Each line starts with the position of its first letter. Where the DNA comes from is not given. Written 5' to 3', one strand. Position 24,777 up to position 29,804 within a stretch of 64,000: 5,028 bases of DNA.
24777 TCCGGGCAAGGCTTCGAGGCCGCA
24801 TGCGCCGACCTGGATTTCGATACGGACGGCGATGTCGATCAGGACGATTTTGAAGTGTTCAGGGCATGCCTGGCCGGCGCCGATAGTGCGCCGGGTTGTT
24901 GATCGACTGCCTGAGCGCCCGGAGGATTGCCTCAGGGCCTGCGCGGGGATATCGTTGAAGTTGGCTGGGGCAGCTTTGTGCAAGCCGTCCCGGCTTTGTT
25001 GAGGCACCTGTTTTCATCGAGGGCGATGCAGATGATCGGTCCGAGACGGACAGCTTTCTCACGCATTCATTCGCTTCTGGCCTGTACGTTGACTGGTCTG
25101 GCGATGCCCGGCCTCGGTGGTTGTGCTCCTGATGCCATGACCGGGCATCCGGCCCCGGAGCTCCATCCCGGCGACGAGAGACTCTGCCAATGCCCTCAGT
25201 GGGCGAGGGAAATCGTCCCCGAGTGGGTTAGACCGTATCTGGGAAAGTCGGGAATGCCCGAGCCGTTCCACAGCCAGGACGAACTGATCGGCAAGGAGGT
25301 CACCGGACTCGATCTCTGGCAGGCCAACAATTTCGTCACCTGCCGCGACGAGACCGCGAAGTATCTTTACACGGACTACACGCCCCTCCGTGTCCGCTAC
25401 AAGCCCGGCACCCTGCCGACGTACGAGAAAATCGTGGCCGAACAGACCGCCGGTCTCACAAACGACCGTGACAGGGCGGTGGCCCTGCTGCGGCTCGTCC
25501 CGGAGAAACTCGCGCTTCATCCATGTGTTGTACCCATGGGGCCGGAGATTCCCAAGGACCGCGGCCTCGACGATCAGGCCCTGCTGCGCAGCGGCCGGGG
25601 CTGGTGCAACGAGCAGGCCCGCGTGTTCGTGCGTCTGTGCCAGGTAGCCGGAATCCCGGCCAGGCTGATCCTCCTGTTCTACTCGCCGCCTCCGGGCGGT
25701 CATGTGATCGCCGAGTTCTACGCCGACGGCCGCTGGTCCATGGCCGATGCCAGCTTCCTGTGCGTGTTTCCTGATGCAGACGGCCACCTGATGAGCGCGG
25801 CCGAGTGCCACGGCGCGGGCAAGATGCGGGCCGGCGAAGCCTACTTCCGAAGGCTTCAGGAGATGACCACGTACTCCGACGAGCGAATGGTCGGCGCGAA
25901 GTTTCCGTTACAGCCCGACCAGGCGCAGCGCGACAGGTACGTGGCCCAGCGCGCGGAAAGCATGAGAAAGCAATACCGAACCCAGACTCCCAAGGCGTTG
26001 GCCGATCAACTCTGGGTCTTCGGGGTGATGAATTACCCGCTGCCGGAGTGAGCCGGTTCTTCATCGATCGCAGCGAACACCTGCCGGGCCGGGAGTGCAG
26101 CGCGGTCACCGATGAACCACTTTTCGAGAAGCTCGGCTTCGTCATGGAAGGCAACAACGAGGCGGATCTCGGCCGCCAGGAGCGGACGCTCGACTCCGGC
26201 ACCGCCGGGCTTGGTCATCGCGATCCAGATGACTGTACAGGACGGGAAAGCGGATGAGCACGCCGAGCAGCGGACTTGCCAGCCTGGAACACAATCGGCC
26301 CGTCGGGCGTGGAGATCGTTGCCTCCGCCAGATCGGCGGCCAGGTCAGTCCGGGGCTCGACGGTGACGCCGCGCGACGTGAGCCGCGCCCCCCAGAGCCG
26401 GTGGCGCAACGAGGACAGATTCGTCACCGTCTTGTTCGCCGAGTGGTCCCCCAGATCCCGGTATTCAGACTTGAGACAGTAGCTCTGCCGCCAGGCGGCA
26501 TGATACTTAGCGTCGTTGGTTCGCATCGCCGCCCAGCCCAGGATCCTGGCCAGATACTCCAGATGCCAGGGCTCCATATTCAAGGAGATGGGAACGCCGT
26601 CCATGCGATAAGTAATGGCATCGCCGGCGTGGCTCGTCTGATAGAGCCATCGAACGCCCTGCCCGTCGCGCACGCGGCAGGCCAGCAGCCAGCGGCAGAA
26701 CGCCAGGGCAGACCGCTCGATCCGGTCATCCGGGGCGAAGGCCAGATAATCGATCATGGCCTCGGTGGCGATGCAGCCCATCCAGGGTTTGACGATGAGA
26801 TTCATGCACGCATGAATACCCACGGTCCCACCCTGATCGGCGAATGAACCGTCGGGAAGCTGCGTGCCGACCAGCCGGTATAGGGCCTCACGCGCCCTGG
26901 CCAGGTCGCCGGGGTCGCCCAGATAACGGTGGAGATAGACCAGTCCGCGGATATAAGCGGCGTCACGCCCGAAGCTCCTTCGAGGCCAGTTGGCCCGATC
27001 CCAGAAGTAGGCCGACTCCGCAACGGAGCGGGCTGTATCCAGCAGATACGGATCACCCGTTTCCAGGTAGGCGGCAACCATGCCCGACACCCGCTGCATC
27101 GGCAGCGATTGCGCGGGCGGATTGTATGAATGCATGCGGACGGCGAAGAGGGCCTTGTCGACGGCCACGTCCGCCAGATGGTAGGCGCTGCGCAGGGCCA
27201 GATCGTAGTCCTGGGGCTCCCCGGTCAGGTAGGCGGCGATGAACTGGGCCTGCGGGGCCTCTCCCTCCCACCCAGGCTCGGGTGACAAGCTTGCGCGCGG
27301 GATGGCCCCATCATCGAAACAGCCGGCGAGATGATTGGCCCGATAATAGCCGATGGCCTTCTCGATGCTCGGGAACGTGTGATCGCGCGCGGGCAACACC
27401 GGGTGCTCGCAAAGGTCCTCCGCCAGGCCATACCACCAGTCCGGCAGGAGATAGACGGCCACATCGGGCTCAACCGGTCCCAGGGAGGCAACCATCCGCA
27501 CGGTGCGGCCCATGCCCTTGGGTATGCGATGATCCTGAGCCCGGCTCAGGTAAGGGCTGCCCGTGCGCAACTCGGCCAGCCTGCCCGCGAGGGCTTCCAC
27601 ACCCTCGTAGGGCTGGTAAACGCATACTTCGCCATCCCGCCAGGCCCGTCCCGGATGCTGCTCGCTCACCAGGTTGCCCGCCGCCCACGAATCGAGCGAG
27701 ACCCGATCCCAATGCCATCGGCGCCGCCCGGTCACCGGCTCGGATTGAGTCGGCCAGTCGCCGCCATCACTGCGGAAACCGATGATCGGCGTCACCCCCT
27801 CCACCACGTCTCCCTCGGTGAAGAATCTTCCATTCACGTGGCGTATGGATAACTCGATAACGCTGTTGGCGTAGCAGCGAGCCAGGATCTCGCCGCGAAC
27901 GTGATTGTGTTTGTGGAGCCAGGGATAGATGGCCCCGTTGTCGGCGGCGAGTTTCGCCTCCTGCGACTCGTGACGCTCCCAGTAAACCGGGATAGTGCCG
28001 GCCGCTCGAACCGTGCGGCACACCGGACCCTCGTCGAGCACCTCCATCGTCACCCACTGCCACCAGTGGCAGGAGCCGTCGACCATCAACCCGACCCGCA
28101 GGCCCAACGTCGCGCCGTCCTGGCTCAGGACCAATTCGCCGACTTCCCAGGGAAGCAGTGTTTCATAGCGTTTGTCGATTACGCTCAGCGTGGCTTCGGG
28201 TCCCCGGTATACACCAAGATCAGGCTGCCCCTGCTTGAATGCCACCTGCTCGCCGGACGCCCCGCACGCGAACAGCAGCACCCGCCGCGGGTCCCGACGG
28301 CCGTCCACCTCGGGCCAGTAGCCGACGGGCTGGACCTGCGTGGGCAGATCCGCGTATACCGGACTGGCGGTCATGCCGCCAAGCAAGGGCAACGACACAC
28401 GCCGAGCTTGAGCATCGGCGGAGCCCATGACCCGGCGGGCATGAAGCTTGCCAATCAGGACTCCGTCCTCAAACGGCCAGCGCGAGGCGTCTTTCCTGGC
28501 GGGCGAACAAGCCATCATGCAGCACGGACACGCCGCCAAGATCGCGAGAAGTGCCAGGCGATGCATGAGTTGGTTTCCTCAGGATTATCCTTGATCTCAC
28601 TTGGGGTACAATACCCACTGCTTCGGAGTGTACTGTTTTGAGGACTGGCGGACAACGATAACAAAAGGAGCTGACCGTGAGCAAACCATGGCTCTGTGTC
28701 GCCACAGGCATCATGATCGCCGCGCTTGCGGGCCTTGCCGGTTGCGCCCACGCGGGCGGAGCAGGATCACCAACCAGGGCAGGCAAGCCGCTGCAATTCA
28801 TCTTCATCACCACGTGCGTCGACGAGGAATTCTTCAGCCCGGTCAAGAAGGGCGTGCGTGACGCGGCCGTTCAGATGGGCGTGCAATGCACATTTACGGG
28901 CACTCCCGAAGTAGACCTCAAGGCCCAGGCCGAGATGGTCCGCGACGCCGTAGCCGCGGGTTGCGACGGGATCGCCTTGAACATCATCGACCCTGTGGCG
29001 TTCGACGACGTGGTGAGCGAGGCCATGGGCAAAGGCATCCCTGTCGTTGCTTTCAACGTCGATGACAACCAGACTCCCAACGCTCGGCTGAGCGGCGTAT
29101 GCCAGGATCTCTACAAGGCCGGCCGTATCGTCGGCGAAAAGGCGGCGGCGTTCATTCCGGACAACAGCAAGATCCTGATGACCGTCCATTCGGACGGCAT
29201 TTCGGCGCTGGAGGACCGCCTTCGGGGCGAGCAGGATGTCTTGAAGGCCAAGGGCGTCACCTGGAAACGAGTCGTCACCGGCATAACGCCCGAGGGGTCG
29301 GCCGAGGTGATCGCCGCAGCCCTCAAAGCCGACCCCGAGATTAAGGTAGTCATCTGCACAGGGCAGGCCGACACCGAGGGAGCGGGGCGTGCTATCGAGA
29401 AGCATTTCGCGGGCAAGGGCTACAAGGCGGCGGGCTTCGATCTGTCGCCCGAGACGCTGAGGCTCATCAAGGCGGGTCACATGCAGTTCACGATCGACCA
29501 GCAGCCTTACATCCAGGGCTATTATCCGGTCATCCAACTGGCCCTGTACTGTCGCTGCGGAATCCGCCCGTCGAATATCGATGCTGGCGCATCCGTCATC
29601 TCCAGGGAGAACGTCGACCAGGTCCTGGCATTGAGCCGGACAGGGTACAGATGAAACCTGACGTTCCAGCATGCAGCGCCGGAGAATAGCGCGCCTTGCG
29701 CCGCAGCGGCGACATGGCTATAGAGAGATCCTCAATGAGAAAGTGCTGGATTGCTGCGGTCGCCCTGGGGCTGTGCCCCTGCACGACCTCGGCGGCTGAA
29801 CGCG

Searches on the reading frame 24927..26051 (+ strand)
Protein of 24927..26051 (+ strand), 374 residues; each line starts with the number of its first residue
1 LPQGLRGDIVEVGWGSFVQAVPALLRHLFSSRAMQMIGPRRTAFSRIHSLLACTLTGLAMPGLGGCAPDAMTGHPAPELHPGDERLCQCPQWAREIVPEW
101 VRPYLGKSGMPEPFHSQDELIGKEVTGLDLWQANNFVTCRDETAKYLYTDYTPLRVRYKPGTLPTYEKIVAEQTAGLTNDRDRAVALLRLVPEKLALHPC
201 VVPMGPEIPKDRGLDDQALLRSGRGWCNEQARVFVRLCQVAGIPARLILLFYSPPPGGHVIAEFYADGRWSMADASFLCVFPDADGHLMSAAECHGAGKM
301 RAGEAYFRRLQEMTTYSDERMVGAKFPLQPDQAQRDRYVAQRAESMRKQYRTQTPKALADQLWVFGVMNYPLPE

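Call 17: search_protein_families(library=pfam, proteins=[window:24927-26051:+], max_evalue=0.001)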
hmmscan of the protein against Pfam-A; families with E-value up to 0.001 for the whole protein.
window:24927-26051:+ (374 aa): 1 family
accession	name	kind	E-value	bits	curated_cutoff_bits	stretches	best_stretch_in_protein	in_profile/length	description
PF01841.26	Transglut_core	-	7.4e-13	49.2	23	1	169-275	3-108/108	Transglutaminase-like superfamily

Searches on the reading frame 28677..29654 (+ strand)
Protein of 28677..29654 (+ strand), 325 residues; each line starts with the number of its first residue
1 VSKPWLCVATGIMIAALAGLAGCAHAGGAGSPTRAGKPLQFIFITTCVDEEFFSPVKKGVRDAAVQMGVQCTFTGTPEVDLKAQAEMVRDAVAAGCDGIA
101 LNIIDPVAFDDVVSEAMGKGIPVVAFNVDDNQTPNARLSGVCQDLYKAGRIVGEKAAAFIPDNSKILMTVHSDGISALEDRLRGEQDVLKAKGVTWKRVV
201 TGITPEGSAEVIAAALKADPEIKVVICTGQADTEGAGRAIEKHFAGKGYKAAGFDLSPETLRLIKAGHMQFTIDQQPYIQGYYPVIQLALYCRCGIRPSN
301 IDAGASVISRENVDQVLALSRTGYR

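Call 17: search_protein_families(library=pfam, proteins=[window:28677-29654:+], max_evalue=0.001)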
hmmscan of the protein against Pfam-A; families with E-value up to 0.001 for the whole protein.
window:28677-29654:+ (325 aa): 2 families
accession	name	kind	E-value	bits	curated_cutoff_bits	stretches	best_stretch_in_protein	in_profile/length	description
PF13407.12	Peripla_BP_4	-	7.6e-52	176.8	35.1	1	43-289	3-251/258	Periplasmic binding protein domain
PF00532.27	Peripla_BP_1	-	2.7e-07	30.8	22.2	1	49-242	12-203/281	Periplasmic binding proteins and sugar binding domain of LacI family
